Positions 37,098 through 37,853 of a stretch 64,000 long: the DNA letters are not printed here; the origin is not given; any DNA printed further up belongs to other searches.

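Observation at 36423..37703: YraN-like PD-(D/E)XK mini-nuclease and NDT/Rcl-fold protein with duplicated terminators at the island edge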

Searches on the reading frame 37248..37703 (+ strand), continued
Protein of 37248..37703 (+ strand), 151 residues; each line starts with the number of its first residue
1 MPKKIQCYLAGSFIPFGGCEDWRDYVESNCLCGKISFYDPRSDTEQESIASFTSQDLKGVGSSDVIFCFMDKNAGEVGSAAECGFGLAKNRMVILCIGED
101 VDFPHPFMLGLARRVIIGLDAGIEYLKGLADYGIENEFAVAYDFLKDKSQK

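Call 53: find_related_loci(query=A5, collection=metagenome_contigs, flank=6000)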
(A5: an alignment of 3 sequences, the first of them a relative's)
Query A5 (151 aa) in metagenome_contigs; peptide patterns used: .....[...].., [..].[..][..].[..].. (x = any residue, [..] = any of these).
220 stretches matched a pattern; 8 encode a relative of the query (tblastn E <= 1e-3); 8 distinct loci.
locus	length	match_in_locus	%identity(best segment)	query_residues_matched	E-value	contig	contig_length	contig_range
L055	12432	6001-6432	51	3-146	3e-47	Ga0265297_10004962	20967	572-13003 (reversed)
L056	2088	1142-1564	47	3-146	1e-42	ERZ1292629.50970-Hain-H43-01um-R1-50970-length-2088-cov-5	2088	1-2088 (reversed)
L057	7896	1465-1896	51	3-146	2e-42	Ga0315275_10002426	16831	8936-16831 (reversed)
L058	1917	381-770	39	3-142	4e-24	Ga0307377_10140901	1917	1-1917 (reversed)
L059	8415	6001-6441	35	3-136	4e-20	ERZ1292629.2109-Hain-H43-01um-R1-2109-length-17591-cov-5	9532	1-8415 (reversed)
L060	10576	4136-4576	34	3-136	1e-19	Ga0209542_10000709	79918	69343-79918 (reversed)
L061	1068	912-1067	50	3-60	5e-12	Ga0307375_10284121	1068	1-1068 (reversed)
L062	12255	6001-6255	29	39-127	5e-8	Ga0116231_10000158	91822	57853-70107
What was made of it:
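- Tried and rejected: A three-sequence alignment gave 8 loci (call 53).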

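Call 57: search_protein_families(library=pfam, proteins=[L055:2747-3709:-, L055:3857-4312:-, L055:4667-5056:-, L055:5204-5581:-, L055:6787-7908:-, L055:8004-10721:-, L057:154-708:+, L057:822-1304:+, L057:2174-3013:+, L057:4826-6427:-], max_evalue=0.001)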
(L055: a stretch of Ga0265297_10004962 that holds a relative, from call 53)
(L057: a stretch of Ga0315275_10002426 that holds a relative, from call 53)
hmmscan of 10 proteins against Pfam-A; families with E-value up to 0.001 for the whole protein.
L055:2747-3709:- (320 aa): 1 family
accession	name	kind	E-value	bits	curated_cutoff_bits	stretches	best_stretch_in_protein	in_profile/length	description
PF03747.19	ADP_ribosyl_GH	-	1.1e-27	97.9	26.2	1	8-294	2-286/287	ADP-ribosylglycohydrolase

L055:3857-4312:- (151 aa): 0 families

L055:4667-5056:- (129 aa): 1 family
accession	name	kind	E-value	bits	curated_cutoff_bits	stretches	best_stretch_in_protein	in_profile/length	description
PF01844.29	HNH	-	0.00027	21.5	21.4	0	36-94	1-46/47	HNH endonuclease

L055:5204-5581:- (125 aa): 0 families

L055:6787-7908:- (373 aa): 1 family
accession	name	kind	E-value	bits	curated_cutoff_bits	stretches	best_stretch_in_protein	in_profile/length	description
PF00704.34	Glyco_hydro_18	-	1.2e-23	84.7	29.6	1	96-361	74-315/317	Glycosyl hydrolases family 18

L055:8004-10721:- (905 aa): 3 families
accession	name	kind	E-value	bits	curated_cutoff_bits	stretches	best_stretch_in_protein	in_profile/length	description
PF02867.20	Ribonuc_red_lgC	-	4.3e-145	484.7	23.9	1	144-684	1-523/523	Ribonucleotide reductase, barrel domain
PF08471.15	Ribonuc_red_2_N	-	5.6e-18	65.5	27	1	45-123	6-103/103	Class II vitamin B12-dependent ribonucleotide reductase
PF12637.14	TSCPD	-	7.1e-10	39.5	22.8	1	732-819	12-85/88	TSCPD domain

L057:154-708:+ (185 aa): 0 families

L057:822-1304:+ (161 aa): 0 families

L057:2174-3013:+ (280 aa): 0 families

L057:4826-6427:- (533 aa): 1 family
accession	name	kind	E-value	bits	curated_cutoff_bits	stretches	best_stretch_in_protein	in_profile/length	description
PF13231.12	PMT_2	-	2.7e-08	34.6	26.1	1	64-232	6-154/160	Dolichyl-phosphate-mannose-protein mannosyltransferase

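Call 87: search_dna_similar(query=window:37248-37703:+, collection=phages, mode=protein, max_evalue=0.001)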
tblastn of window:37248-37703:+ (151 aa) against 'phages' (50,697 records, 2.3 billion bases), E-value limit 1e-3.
No match.
